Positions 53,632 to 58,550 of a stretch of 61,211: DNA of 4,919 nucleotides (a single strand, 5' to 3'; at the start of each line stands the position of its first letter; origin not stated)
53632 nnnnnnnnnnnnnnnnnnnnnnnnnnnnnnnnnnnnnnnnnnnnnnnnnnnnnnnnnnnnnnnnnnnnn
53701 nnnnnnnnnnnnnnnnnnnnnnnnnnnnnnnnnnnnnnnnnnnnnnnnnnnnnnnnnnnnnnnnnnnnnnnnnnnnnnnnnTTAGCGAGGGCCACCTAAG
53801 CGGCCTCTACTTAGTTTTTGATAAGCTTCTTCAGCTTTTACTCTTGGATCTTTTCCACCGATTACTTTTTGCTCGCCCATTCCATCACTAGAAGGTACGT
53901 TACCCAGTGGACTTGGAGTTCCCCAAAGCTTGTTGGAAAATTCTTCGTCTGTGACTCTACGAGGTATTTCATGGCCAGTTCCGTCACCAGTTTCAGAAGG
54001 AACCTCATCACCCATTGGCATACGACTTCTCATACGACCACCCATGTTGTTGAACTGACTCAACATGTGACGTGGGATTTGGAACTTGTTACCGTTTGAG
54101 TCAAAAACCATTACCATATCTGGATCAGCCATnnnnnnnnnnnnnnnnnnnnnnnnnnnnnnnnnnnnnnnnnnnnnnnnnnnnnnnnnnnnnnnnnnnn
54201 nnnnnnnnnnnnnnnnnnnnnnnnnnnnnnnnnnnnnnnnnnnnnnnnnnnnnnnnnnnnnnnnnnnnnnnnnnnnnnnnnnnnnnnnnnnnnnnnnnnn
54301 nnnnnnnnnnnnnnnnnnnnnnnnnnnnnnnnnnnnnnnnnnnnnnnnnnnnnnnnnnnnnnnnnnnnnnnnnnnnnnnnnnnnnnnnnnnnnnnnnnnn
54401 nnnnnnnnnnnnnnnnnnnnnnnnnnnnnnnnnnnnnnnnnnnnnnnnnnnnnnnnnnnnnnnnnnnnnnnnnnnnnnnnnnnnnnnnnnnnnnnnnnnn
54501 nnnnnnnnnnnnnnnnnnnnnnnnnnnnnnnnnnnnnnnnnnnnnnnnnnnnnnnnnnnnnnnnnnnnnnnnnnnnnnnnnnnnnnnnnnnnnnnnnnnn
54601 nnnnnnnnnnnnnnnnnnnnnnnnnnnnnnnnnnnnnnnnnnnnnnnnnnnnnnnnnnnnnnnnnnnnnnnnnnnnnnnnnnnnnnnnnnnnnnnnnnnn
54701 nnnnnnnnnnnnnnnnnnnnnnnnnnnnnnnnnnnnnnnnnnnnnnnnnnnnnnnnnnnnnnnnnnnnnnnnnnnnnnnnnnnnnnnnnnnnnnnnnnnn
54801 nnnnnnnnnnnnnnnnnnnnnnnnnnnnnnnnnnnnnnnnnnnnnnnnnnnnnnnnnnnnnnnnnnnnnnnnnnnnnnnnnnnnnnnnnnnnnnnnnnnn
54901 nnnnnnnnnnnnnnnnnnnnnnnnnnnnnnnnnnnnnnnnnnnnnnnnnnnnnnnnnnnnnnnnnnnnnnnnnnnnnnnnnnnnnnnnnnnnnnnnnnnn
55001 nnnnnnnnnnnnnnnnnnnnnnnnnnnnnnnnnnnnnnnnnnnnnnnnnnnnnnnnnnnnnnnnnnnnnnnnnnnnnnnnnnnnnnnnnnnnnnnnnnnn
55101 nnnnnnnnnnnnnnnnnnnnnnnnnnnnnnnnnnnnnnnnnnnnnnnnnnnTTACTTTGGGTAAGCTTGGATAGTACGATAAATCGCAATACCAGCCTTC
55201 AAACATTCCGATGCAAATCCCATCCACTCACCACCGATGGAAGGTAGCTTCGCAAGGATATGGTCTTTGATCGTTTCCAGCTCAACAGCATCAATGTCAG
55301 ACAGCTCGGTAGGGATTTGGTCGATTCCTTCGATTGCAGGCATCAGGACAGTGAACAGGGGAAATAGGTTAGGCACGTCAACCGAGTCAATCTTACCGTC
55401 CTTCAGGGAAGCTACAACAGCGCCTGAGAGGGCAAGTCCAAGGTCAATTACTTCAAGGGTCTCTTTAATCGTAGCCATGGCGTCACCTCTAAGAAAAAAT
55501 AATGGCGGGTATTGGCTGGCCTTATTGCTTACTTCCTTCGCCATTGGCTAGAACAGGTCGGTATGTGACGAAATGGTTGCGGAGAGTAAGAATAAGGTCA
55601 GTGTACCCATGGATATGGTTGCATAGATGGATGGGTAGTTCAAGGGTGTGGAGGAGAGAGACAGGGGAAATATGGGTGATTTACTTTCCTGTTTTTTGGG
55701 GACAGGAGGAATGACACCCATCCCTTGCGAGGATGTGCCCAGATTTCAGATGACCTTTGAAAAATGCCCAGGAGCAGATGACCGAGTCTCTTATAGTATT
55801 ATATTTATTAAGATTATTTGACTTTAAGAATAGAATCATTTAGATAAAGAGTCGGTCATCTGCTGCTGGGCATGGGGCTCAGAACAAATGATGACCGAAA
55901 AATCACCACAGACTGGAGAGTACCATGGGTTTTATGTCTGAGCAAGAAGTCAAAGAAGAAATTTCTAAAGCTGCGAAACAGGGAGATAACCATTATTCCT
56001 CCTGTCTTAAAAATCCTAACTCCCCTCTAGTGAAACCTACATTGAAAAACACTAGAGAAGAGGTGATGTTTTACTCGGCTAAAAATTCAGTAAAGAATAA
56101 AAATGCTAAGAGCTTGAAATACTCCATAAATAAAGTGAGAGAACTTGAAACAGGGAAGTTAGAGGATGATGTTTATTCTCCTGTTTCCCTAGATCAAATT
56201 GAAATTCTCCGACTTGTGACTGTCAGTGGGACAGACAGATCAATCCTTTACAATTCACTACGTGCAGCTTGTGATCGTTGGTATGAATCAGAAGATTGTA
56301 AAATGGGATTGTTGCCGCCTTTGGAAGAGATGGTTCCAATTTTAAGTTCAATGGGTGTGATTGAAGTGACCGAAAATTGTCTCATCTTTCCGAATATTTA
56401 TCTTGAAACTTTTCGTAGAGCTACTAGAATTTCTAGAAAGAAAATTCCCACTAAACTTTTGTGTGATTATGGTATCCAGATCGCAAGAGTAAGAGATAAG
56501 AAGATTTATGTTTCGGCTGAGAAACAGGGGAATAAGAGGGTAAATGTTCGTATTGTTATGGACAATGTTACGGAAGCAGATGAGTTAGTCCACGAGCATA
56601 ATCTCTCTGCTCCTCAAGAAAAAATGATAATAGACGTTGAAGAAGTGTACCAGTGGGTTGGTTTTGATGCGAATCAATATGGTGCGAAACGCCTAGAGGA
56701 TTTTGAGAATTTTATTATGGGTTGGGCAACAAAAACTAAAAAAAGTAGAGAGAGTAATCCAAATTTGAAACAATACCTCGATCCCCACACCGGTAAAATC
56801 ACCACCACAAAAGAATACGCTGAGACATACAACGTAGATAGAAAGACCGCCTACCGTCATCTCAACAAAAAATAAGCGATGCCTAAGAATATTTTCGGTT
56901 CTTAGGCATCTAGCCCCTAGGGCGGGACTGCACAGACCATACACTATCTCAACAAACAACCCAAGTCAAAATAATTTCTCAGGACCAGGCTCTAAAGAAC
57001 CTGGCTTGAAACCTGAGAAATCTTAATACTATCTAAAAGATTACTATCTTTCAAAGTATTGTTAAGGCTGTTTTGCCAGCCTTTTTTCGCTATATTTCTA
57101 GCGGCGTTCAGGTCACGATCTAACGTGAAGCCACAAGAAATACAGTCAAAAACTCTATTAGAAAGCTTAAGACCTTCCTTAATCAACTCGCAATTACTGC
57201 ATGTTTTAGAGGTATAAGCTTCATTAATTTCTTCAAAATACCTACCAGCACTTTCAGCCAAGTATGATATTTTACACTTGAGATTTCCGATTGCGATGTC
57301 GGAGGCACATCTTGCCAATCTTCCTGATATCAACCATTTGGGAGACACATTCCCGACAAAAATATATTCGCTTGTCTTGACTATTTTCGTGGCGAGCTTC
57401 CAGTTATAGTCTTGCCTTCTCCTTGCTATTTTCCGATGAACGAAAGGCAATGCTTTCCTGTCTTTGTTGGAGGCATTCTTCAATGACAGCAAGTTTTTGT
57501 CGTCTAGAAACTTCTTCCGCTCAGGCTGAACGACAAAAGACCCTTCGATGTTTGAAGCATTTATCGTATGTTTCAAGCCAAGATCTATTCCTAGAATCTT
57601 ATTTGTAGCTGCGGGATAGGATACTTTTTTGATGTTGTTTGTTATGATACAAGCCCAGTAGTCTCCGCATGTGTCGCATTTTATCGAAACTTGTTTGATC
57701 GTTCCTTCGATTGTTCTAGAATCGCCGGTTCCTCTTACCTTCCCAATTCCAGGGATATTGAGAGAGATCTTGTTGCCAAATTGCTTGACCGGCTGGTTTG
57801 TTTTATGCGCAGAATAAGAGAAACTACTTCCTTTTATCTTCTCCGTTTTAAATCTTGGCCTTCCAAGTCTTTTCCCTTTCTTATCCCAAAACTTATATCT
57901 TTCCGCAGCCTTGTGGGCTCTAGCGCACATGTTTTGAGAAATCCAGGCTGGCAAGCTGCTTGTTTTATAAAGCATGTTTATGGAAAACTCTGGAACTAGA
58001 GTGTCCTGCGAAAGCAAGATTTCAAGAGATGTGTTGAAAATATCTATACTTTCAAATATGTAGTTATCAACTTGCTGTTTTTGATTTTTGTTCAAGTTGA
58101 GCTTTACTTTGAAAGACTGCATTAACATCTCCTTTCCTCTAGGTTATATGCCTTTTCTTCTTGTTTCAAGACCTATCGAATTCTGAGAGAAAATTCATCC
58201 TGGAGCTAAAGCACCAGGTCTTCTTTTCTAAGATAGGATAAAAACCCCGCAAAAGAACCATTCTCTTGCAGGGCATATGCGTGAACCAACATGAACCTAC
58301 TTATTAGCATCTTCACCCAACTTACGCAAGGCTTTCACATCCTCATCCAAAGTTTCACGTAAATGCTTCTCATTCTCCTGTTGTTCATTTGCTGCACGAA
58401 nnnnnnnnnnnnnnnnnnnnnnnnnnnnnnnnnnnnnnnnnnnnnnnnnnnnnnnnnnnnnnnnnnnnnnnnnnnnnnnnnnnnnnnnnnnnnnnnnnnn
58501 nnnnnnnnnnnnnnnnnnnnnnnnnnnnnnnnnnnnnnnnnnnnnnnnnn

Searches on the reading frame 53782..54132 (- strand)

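Call 66: search_protein_families(library=pfam, proteins=[window:53782-54132:-], max_evalue=1)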
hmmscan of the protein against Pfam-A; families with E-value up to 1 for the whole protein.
window:53782-54132:- (116 aa): 1 family
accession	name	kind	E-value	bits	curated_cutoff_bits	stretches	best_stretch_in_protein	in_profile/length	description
PF16455.10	UBD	-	0.14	12.8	27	1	5-30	74-100/103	Ubiquitin-binding domain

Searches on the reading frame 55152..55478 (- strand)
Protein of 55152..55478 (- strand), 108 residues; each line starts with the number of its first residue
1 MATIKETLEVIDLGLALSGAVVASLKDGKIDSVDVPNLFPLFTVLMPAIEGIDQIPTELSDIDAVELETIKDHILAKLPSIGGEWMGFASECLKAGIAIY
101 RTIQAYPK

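Call 15: search_protein_families(library=pfam, proteins=[window:55152-55478:-], max_evalue=0.01)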
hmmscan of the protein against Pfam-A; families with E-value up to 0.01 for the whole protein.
window:55152-55478:- (108 aa): 0 families

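Call 70: list_cluster_members(proteins=[window:55152-55478:-, window:55152-55544:-, window:10468-10998:-, window:9310-10275:-, window:54152-54772:-, window:54739-55035:-, window:58585-59412:-, window:58297-58557:-, window:50939-52453:-, window:8691-9155:-])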
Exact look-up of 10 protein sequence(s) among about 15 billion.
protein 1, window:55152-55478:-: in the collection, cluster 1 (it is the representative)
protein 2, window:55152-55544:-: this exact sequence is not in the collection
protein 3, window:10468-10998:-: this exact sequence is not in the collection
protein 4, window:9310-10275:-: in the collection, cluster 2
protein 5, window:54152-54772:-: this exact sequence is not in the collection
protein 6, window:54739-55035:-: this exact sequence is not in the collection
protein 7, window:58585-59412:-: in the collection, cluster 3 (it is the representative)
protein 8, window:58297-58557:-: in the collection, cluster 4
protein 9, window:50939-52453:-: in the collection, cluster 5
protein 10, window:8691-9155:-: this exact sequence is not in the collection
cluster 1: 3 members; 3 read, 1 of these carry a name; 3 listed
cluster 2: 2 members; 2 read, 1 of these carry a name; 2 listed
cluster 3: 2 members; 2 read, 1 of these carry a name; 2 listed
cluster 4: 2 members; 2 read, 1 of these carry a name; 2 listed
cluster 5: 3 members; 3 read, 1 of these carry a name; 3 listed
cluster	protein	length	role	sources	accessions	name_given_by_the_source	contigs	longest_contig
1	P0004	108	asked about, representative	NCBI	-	-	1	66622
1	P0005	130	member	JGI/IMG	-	hypothetical protein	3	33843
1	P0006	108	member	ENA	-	-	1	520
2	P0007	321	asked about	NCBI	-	-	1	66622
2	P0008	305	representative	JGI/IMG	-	hypothetical protein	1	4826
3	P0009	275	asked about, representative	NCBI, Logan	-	-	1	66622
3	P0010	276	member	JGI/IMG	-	hypothetical protein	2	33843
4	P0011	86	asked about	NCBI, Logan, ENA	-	-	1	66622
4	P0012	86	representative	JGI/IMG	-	uncharacterized membrane protein YccC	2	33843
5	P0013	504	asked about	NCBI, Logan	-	-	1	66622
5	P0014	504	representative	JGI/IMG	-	phage terminase large subunit-like protein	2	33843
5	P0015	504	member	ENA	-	-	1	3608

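Call 72: find_encoding_contigs(protein=P0005, flank=10000, max_places=4)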
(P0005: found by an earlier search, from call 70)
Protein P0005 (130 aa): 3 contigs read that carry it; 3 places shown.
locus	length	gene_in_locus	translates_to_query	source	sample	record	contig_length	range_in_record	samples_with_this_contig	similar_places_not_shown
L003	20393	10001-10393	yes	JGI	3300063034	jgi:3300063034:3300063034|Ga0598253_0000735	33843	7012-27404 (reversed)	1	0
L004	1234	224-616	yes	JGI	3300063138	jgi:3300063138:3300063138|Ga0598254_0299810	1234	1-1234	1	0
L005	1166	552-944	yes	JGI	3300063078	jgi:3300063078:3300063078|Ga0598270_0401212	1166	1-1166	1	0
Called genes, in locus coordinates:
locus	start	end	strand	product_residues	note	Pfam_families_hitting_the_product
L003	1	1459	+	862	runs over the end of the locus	-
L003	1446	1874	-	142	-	-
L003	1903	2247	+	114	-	-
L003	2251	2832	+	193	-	-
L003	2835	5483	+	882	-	-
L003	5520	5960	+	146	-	-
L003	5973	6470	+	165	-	-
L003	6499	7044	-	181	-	PF13392:HNH_3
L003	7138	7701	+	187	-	PF12850:Metallophos_2 (weak)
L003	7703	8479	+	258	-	-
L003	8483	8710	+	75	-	-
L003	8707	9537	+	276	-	-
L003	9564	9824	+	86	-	-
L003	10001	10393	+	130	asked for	-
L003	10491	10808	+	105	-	-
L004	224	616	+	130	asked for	-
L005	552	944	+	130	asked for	-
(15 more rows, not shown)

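Call 73: find_encoding_contigs(protein=P0008, flank=10000, max_places=4)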
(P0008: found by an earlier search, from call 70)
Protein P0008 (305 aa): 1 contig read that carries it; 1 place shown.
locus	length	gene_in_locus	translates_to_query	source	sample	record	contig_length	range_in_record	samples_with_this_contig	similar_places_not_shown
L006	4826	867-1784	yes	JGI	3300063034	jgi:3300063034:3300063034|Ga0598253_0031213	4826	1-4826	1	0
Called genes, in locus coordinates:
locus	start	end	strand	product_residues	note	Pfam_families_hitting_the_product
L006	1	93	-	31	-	?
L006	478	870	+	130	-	-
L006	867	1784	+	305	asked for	-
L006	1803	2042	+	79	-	-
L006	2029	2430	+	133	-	-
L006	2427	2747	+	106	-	-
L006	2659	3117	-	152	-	-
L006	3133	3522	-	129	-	PF00692:dUTPase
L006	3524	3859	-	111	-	-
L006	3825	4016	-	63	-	-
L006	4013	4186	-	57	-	-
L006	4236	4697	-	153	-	-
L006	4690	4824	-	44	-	?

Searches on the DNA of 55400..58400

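Call 101: search_rna_families(source=window, start=55400, end=58400, threshold=evalue, max_evalue=1)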
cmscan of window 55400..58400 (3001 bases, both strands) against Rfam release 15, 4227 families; matches with E-value up to 1: 2.
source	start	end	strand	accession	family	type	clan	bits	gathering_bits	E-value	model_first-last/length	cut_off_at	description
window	55764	55873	+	RF04278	MIR4372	Gene; miRNA;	CL00145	40.2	100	6.8e-05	1-123/123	no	MIR4372 microRNA precursor family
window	55764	55873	-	RF03693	MIR1919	Gene; miRNA;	-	36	85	5.6e-05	1-123/123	no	MIR1919 microRNA precursor family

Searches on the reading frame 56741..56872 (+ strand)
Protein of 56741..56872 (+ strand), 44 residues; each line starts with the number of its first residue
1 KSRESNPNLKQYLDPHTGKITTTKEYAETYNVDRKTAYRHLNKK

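Call 97: search_solved_structures(query=A6, max_evalue=10, show_alignments=3)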
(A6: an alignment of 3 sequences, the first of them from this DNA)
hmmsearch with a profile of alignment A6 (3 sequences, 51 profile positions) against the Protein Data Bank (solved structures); distinct sequences matched with E-value up to 10: 4.
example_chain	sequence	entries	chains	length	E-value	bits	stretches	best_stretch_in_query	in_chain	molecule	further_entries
7y43_A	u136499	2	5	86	0.14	15.3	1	5-21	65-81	Histone acetyltransferase KAT6A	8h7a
7s03_A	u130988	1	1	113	0.22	14.7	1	22-44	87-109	Histone-lysine N-methyltransferase SETMAR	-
4u0y_A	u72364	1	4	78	0.5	13.5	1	25-44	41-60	HTH-type transcriptional repressor YvoA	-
5n8n_B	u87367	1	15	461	0.91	12.7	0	13-28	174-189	EvpB family type VI secretion protein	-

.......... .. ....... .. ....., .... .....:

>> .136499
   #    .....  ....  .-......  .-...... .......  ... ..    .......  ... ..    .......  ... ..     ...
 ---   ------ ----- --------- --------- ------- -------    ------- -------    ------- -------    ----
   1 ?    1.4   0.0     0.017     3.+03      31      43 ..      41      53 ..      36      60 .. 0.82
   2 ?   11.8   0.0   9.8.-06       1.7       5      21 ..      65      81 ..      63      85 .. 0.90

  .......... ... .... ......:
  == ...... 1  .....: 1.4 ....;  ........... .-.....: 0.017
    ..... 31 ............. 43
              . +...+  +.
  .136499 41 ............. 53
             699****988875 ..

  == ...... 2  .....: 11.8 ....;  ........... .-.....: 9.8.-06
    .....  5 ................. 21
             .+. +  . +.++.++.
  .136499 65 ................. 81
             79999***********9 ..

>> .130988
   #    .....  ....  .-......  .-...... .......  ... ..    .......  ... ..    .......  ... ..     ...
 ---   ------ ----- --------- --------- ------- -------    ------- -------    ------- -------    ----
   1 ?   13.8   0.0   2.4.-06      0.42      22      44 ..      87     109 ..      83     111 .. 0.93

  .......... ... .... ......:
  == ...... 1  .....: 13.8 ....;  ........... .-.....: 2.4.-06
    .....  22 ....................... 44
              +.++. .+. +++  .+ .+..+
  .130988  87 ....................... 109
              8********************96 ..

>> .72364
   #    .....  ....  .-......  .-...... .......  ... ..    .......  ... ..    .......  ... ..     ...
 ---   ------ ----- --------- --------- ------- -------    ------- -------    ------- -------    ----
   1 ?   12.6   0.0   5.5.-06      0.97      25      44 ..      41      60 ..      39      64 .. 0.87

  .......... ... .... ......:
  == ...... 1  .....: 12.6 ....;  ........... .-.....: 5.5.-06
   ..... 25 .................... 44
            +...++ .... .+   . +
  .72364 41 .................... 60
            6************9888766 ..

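Call 98: search_protein_families(library=pfam, alignment_id=A6, max_evalue=10)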
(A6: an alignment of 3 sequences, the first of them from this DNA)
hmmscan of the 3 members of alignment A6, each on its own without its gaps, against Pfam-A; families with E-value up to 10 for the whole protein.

A. member 1, seq(44 aa): 2 families
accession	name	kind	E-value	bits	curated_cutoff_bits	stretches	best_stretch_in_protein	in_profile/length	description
PF12728.13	HTH_17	-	0.027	15.2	27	1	22-44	3-25/51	Helix-turn-helix domain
PF13551.12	HTH_29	-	0.18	12.3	28.1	1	22-42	14-34/64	Winged helix-turn helix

B. families by the number of members that match (of 3 scanned): 5 families
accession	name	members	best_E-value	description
PF12728.13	HTH_17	2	0.027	Helix-turn-helix domain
PF04967.18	HTH_10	1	0.0039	HTH DNA binding domain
PF01051.27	Rep3_N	1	0.097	Initiator Replication protein, WH1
PF20612.3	SHOCT_2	1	0.17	SHOCT domain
PF13551.12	HTH_29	1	0.18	Winged helix-turn helix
